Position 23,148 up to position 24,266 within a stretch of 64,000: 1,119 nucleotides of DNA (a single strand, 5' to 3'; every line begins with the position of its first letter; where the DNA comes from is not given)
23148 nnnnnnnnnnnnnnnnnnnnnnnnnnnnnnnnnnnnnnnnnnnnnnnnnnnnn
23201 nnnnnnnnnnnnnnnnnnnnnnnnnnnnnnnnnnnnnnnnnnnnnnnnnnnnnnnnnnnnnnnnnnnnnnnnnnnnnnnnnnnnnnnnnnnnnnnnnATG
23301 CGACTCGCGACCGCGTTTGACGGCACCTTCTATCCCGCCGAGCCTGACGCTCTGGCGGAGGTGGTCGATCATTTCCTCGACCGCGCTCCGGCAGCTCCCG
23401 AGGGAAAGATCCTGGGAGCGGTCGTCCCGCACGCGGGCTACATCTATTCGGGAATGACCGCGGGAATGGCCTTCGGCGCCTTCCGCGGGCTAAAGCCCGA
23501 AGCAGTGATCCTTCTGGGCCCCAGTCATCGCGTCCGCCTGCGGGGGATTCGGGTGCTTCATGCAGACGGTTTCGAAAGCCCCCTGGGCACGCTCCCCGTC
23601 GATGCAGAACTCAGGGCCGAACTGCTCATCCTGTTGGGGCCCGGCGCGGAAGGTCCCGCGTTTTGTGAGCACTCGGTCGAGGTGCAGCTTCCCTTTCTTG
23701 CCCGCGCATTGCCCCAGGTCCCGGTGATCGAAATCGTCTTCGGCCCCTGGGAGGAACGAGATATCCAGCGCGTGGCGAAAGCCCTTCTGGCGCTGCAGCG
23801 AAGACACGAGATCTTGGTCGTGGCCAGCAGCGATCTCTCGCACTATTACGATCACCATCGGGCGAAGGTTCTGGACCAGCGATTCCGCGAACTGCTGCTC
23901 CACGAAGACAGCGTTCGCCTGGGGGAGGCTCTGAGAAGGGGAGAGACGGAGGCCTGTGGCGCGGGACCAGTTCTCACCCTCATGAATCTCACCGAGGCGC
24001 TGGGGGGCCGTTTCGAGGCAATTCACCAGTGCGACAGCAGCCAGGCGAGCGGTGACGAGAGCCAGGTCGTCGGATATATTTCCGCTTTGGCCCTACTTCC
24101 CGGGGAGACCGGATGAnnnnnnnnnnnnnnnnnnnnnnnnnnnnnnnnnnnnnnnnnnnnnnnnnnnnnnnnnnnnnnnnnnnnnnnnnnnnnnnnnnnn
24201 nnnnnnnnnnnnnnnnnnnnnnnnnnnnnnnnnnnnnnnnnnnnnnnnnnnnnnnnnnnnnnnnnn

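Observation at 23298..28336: Contiguous bacillithiol operon (bshC-bshB-bshA) preceded by a coupled SAM methyltransferase and a MEMO1-like protein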

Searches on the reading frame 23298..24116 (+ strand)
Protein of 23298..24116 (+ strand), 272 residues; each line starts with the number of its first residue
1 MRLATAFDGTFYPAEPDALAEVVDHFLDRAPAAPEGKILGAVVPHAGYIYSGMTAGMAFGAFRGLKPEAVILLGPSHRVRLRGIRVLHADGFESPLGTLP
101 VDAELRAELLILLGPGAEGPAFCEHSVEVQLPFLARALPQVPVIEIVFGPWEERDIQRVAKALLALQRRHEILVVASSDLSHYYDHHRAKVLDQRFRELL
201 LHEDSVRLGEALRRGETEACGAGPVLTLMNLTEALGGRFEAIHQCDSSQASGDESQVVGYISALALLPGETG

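Call 4: search_protein_families(library=ncbifam, proteins=[window:23298-24116:+], max_evalue=0.001)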
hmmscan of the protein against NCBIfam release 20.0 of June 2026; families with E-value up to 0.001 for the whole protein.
window:23298-24116:+ (272 aa): 2 families
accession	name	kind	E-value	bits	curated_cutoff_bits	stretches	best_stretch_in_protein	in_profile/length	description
TIGR04336.1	AmmeMemoSam_B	hypoth_equivalog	8.9e-67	225.2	26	1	6-264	4-269/270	AmmeMemoRadiSam system protein B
NF001987.0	PRK00782.1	equivalog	2.7e-49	167.8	295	1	6-263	6-263/267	MEMO1 family protein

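Call 5: search_protein_families(library=pfam, proteins=[window:23298-24116:+], max_evalue=0.001)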
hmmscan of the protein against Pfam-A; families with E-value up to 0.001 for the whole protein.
window:23298-24116:+ (272 aa): 1 family
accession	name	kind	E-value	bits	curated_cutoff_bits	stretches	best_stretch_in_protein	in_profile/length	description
PF01875.22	Memo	-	3.4e-46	158.1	27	1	7-263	4-268/269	Memo-like protein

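Call 45: search_solved_structures(query=window:23298-24116:+, max_evalue=0.001, show_alignments=2)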
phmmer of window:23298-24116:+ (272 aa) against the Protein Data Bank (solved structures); distinct sequences matched with E-value up to 0.001: 3.
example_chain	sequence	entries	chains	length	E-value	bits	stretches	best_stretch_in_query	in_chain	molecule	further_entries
3bcz_A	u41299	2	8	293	1.2e-12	51.3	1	9-260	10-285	Protein MEMO1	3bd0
7kq8_A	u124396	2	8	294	1.2e-12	51.2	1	9-260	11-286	Protein MEMO1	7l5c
7m8h_A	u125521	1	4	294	1.3e-11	47.9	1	9-199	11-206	Protein MEMO1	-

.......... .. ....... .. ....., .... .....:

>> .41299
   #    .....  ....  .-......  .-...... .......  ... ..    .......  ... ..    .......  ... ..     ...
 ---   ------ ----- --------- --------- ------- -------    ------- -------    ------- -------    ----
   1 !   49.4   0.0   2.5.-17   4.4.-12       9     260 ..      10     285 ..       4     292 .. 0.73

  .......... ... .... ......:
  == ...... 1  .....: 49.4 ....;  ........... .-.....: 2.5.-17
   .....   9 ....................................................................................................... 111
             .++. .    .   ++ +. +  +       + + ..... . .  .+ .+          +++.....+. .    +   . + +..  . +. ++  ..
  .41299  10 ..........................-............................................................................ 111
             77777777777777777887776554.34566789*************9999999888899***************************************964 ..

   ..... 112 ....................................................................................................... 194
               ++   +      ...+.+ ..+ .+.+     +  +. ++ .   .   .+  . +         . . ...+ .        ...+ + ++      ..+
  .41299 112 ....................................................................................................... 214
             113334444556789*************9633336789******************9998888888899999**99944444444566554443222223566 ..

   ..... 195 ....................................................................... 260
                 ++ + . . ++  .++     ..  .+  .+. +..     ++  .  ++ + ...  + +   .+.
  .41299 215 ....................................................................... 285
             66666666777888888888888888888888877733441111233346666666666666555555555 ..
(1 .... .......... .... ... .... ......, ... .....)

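Call 52: find_homologous_proteins(query=window:23298-24113:+, max_evalue=1e-10)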
Query window:23298-24113:+ (272 aa): 2803 proteins with E <= 1e-10 among 8000 candidates; the best 120 are listed.
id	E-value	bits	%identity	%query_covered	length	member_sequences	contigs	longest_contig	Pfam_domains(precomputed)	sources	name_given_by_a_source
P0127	7.6e-175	598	100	100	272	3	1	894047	PF01875.23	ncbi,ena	-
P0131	8.4e-140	483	80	100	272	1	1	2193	PF01875.23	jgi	-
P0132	7.9e-138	477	80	100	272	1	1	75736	PF01875.23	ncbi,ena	-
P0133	9.2e-135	466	78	100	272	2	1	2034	PF01875.23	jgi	jgi:AmmeMemoRadiSam system protein B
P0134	1.1e-117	410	70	100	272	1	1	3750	PF01875.23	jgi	jgi:AmmeMemoRadiSam system protein B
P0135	3.5e-116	406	77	87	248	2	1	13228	PF01875.23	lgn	-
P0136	5.2e-94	333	63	97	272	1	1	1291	PF01875.23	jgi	jgi:AmmeMemoRadiSam system protein B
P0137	8.4e-94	332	62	98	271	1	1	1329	PF01875.23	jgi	jgi:AmmeMemoRadiSam system protein B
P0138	9.9e-93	329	61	98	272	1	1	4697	PF01875.23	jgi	jgi:AmmeMemoRadiSam system protein B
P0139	9.9e-89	316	56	98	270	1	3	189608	PF01875.23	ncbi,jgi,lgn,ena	-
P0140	2.8e-88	314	56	100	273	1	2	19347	PF01875.23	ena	-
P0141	1.6e-86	308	58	99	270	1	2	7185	PF01875.23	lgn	-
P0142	1.4e-83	299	53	98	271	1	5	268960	PF01875.23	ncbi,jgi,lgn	-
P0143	1.8e-75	272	52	100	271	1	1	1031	PF01875.23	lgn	-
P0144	6.2e-72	260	52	99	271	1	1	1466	PF01875.23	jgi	-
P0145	4.7e-68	248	51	99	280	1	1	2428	PF01875.23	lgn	-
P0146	1.2e-61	227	48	98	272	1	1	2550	PF01875.23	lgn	-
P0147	7.5e-55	204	43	99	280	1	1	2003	PF01875.23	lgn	-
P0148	3.5e-52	196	41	99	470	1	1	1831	PF01871.23,PF01875.23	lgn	-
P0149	9.4e-51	191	41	98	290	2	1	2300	PF01875.23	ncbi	-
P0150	6.6e-49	185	42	95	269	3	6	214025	PF01875.23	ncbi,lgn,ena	-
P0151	7.2e-49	185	42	94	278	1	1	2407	PF01875.23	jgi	jgi:AmmeMemoRadiSam system protein B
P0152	9.0e-49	185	40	95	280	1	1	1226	PF01875.23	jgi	jgi:AmmeMemoRadiSam system protein B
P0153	9.3e-48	181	41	94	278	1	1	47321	PF01875.23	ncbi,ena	-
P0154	2.1e-47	180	39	95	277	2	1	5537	PF01875.23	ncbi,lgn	-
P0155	4.7e-47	179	40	95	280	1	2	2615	PF01875.23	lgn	-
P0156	6.8e-47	178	40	96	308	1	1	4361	PF01875.23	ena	-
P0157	1.2e-46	178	42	95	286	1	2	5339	PF01875.23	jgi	jgi:AmmeMemoRadiSam system protein B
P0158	1.3e-46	178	40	94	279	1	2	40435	PF01875.23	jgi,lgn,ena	-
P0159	1.4e-46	177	41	95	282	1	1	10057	PF01875.23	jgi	jgi:AmmeMemoRadiSam system protein B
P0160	1.7e-46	177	39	94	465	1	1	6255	PF01871.23,PF01875.23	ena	-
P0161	2.0e-46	177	40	94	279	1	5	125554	PF01875.23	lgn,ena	-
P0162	2.2e-46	177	40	96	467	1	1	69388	PF01871.23,PF01875.23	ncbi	-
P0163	2.6e-46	176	38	96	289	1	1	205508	PF01875.23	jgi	jgi:AmmeMemoRadiSam system protein B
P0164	3.9e-46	176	40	95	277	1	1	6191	PF01875.23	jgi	jgi:AmmeMemoRadiSam system protein B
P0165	6.3e-46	175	38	95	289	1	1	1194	PF01875.23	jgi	jgi:AmmeMemoRadiSam system protein B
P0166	6.9e-46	175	37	94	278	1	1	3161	PF01875.23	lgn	-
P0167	1.1e-45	174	38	95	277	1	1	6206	PF01875.23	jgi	jgi:AmmeMemoRadiSam system protein B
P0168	1.3e-45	174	38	95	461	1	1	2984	PF01871.23,PF01875.23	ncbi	-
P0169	1.8e-45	174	40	95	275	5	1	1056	PF01875.23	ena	-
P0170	4.9e-45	172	37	97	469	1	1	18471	PF01871.23,PF01875.23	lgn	-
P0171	5.2e-45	172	39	95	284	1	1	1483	PF01875.23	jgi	jgi:AmmeMemoRadiSam system protein B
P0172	1.6e-44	171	39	94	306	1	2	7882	PF01875.23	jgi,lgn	jgi:AmmeMemoRadiSam system protein B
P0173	1.6e-44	171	36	95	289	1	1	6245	PF01875.23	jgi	jgi:hypothetical protein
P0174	1.8e-44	170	38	95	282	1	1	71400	PF01875.23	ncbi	ncbi:MAG: AmmeMemoRadiSam system protein B [Candidatus Eisenbacteria bacterium]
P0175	3.3e-44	170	37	95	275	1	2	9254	PF01875.23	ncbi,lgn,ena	-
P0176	3.7e-44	169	39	93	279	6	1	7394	PF01875.23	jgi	jgi:AmmeMemoRadiSam system protein B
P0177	4.3e-44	169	39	94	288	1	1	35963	PF01875.23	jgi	jgi:MEMO1 family protein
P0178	5.3e-44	169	39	94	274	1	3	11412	PF01875.23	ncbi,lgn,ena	-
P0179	5.7e-44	169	39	95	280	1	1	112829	PF01875.23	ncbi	-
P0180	8.1e-44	168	37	94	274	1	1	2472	PF01875.23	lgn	-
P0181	8.4e-44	168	35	94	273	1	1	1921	PF01875.23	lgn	-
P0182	8.6e-44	168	40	95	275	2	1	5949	PF01875.23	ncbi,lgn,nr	ncbi:MAG: AmmeMemoRadiSam system protein B [Ignavibacteriales bacterium]|nr:AmmeMemoRadiSam system p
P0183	1.0e-43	168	37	96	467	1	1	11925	PF01871.23,PF01875.23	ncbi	-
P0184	1.2e-43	168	37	95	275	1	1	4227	PF01875.23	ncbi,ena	-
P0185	1.8e-43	167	40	95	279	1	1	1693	PF01875.23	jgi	jgi:AmmeMemoRadiSam system protein B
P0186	2.1e-43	167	39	94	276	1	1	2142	PF01875.23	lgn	-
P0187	2.4e-43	167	38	94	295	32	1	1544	PF01875.23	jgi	jgi:AmmeMemoRadiSam system protein B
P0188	2.8e-43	167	36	95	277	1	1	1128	PF01875.23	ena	-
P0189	4.6e-43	166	37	96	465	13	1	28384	PF01871.23,PF01875.23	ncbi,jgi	ncbi:MAG: AmmeMemoRadiSam system protein B [candidate division WOR-3 bacterium]|jgi:hypothetical pro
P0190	5.7e-43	166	38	96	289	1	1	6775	PF01875.23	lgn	-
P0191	6.7e-43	165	39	94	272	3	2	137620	PF01875.23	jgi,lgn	-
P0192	7.9e-43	165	41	95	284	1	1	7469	PF01875.23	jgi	jgi:AmmeMemoRadiSam system protein B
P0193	8.0e-43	165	39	94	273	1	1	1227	PF01875.23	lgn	-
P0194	9.1e-43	165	37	94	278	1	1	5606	PF01875.23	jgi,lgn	jgi:hypothetical protein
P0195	9.7e-43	165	41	95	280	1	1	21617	PF01875.23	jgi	jgi:hypothetical protein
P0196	9.8e-43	165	38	95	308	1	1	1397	PF01875.23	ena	-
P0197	1.3e-42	164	39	94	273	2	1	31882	PF01875.23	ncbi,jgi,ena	-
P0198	1.4e-42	164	37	95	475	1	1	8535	PF01871.23,PF01875.23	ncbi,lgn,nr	ncbi:MAG: AmmeMemoRadiSam system protein B [Candidatus Schekmanbacteria bacterium]|nr:AmmeMemoRadiSa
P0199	1.5e-42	164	38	93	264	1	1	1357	PF01875.23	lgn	-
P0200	1.5e-42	164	37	99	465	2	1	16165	PF01871.23,PF01875.23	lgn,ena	-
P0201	1.8e-42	164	40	93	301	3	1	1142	PF01875.23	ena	-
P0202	2.1e-42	164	39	93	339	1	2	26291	PF01875.23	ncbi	-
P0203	2.1e-42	164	39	96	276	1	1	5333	PF02900.24,PF01875.23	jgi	jgi:MEMO1 family protein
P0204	2.1e-42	164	37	94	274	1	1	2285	PF01875.23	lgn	-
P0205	2.2e-42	164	36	94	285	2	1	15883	PF01875.23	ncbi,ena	-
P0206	2.3e-42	164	41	94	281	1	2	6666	PF01875.23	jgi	jgi:MEMO1 family protein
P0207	2.4e-42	163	39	95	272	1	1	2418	PF01875.23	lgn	-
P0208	2.8e-42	163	38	94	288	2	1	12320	PF01875.23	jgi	jgi:MEMO1 family protein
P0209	4.4e-42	163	36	96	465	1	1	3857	PF01871.23,PF01875.23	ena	-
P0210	4.5e-42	163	38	97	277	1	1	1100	PF01875.23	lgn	-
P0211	6.4e-42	162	37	95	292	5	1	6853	PF01875.23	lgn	-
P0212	6.4e-42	162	35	95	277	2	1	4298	PF01875.23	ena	-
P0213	7.5e-42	162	36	97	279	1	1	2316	PF01875.23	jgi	jgi:AmmeMemoRadiSam system protein B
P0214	7.7e-42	162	40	94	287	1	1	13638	PF01875.23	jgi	jgi:MEMO1 family protein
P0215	8.3e-42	162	39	94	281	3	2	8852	PF01875.23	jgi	jgi:AmmeMemoRadiSam system protein B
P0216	8.5e-42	162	36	94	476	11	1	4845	PF01871.23,PF01875.23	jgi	jgi:AmmeMemoRadiSam system protein B/AmmeMemoRadiSam system protein A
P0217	8.8e-42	162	38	92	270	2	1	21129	PF01875.23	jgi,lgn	-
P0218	9.3e-42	162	39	94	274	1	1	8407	PF01875.23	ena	-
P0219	9.3e-42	162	38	94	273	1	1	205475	PF01875.23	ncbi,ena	-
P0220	9.7e-42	161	39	94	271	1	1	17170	PF01875.23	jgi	jgi:MEMO1 family protein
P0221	1.0e-41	161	41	95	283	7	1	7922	PF01875.23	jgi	-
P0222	1.1e-41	161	37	97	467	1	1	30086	PF01871.23,PF01875.23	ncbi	-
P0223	1.4e-41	161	39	94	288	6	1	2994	PF01875.23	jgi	jgi:hypothetical protein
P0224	1.5e-41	161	37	94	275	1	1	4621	PF01875.23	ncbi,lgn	-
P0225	1.6e-41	161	38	94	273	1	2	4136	PF01875.23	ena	-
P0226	2.0e-41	160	37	95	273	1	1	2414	PF01875.23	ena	-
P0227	2.2e-41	160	39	95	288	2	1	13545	PF01875.23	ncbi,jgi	-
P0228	2.3e-41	160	38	94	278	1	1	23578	PF01875.23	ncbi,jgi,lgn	-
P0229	2.4e-41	160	40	96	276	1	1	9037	PF01875.23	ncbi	-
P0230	2.4e-41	160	35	94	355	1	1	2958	PF01875.23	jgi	jgi:AmmeMemoRadiSam system protein B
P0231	2.6e-41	160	38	95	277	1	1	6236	PF01875.23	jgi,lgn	jgi:hypothetical protein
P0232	2.7e-41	160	39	95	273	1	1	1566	PF01875.23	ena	-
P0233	2.8e-41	160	38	94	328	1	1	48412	PF01875.23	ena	-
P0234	2.9e-41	160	40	95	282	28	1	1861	PF01875.23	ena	-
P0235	3.0e-41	160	37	95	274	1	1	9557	PF01875.23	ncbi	ncbi:MAG: AmmeMemoRadiSam system protein B [Acidobacteriota bacterium]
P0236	3.0e-41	160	39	94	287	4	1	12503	PF01875.23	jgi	jgi:AmmeMemoRadiSam system protein B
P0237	3.0e-41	160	36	97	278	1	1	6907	PF01875.23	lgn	-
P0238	3.0e-41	160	35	90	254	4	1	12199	PF01875.23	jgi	jgi:hypothetical protein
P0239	3.5e-41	160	38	95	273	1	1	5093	PF01875.23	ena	-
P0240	3.6e-41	160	38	95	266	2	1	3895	PF01875.23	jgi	-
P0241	3.6e-41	160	41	94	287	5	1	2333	PF01875.23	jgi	jgi:MEMO1 family protein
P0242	3.7e-41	160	41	94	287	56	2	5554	PF01875.23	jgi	jgi:MEMO1 family protein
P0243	3.8e-41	160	36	94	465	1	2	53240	PF01871.23,PF01875.23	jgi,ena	-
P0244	3.9e-41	160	39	95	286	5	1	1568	PF01875.23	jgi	jgi:hypothetical protein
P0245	4.5e-41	159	38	95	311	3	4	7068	PF01875.23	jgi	jgi:AmmeMemoRadiSam system protein B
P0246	5.1e-41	159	37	97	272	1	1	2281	PF01875.23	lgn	-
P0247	5.5e-41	159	37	94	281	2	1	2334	PF01875.23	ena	-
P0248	5.6e-41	159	36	94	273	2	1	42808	PF01875.23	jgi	jgi:AmmeMemoRadiSam system protein B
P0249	5.9e-41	159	40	94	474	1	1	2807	PF01871.23,PF01875.23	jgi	jgi:AmmeMemoRadiSam system protein B/AmmeMemoRadiSam system protein A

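Call 53: find_encoding_contigs(protein=P0139, flank=7000, max_places=1)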
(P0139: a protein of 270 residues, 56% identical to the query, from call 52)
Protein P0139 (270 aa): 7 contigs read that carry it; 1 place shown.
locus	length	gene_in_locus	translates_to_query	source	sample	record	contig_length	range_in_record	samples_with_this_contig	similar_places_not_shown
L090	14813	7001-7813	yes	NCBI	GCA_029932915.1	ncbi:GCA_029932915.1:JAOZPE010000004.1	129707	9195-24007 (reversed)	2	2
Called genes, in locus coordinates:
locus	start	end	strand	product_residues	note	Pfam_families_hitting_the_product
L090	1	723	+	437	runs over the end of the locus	PF03331:LpxC, PF22817:ApeP-like (weak), PF07977:FabA, PF22818:ApeI-like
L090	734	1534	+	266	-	PF25084:LbH_EIF2B (faint), PF00132:Hexapep, PF25087:GMPPB_C (weak), PF00132:Hexapep (weak), PF13720:Acetyltransf_11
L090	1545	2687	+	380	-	PF02684:LpxB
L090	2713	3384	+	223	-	PF04028:DUF374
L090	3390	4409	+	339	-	PF02606:LpxK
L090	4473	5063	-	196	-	-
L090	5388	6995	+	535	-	PF00890:FAD_binding_2, PF01494:FAD_binding_3 (faint), PF02910:Succ_DH_flav_C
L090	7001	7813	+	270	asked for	PF01875:Memo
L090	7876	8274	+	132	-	-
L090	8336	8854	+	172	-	PF01967:MoaC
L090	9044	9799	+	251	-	PF01618:MotA_ExbB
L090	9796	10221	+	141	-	PF02472:ExbD, PF20477:DUF6719 (weak)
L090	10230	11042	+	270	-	PF13103:TonB_2, PF03544:TonB_C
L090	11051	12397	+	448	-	PF26550:Tricorn_2nd, PF26549:Tricorn_N, PF00930:DPPIV_N (faint), PF26549:Tricorn_N, PF26550:Tricorn_2nd, PF07676:PD40 (weak), PF26549:Tricorn_N, PF07676:PD40, +3 more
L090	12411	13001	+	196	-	PF00691:OmpA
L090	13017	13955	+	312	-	PF14559:TPR_19 (faint), PF13428:TPR_14 (faint), PF13432:TPR_16 (faint), PF13525:YfiO, PF07719:TPR_2 (faint), PF00515:TPR_1 (faint), PF13174:TPR_6 (weak)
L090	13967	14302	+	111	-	PF06052:3-HAO, PF05899:Cupin_3 (weak), PF02311:AraC_binding (weak), PF07883:Cupin_2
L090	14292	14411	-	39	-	-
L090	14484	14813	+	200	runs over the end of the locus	PF01726:LexA_DNA_bind, PF00717:Peptidase_S24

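Call 54: find_encoding_contigs(protein=P0150, flank=7000, max_places=1)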
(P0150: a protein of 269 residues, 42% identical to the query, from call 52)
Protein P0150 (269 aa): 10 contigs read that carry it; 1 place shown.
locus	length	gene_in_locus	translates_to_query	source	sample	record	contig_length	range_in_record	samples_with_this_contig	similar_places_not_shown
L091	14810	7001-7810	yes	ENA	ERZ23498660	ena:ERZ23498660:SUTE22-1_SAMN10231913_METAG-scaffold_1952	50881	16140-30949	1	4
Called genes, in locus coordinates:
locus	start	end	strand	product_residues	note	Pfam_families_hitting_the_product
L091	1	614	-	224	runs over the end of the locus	PF03483:B3_4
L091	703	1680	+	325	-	PF01408:GFO_IDH_MocA, PF22725:GFO_IDH_MocA_C3, PF02894:GFO_IDH_MocA_C (faint)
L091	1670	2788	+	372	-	PF02684:LpxB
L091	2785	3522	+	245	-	PF04028:DUF374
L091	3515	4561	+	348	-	PF02606:LpxK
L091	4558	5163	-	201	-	-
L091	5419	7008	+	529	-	PF00890:FAD_binding_2, PF01266:DAO (weak), PF02910:Succ_DH_flav_C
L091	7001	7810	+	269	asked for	PF01875:Memo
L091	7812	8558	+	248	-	PF13489:Methyltransf_23 (weak), PF13847:Methyltransf_31 (weak), PF08241:Methyltransf_11, PF08242:Methyltransf_12 (weak), PF13649:Methyltransf_25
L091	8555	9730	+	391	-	PF10079:Rossmann-like_BshC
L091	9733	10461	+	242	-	PF02585:PIG-L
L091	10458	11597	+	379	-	PF13477:Glyco_trans_4_2, PF13439:Glyco_transf_4, PF13579:Glyco_trans_4_4, PF20706:GT4-conflict, PF00534:Glycos_transf_1, PF13692:Glyco_trans_1_4, PF13524:Glyco_trans_1_2 (weak)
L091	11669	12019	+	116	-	-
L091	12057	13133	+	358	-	PF00962:A_deaminase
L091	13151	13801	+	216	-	PF07883:Cupin_2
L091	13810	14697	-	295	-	PF01904:DUF72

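Call 55: find_encoding_contigs(protein=P0146, flank=3000, max_places=1)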
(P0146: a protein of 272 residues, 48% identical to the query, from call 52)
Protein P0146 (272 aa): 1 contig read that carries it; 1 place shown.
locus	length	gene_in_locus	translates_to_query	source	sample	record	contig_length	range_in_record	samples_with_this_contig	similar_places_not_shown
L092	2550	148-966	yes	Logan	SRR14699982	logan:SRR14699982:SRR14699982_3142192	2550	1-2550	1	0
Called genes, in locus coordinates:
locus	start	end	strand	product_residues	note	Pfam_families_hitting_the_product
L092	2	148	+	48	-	?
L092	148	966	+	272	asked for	PF01875:Memo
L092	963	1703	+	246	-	PF13847:Methyltransf_31 (weak), PF08241:Methyltransf_11, PF13649:Methyltransf_25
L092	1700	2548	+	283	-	?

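Call 69: find_encoding_contigs(protein=P0153, flank=5000, max_places=1)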
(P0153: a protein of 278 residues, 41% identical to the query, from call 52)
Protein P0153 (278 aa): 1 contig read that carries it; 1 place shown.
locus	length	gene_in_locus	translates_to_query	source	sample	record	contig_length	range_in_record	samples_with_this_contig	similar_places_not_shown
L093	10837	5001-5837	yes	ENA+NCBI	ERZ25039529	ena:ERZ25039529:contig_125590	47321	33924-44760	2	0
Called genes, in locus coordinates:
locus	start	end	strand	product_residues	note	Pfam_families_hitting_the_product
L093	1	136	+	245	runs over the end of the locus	PF03544:TonB_C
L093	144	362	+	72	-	-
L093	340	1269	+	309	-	PF12849:PBP_like_2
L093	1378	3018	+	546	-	PF00515:TPR_1 (faint), PF07719:TPR_2 (faint), PF12895:ANAPC3 (faint), PF13176:TPR_7 (faint), PF13181:TPR_8 (faint), PF13424:TPR_12 (faint), PF13414:TPR_11 (weak), PF23914:TPR_CcmH_CycH (weak), +11 more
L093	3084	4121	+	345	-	PF18933:PsbP_2 (faint)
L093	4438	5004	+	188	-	PF01871:AMMECR1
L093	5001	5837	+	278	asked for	PF01875:Memo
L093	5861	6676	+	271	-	PF03807:F420_oxidored (weak), PF10727:Rossmann-like, PF10728:DUF2520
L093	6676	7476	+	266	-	PF02811:PHP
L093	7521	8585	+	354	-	PF00483:NTP_transferase, PF12804:NTP_transf_3 (weak), PF25084:LbH_EIF2B (weak), PF25087:GMPPB_C (weak)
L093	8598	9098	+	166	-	-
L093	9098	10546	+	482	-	PF28494:GlyRS_ins_1 (weak), PF00587:tRNA-synt_2b, PF03129:HGTP_anticodon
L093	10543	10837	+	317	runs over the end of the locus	PF02517:Rce1-like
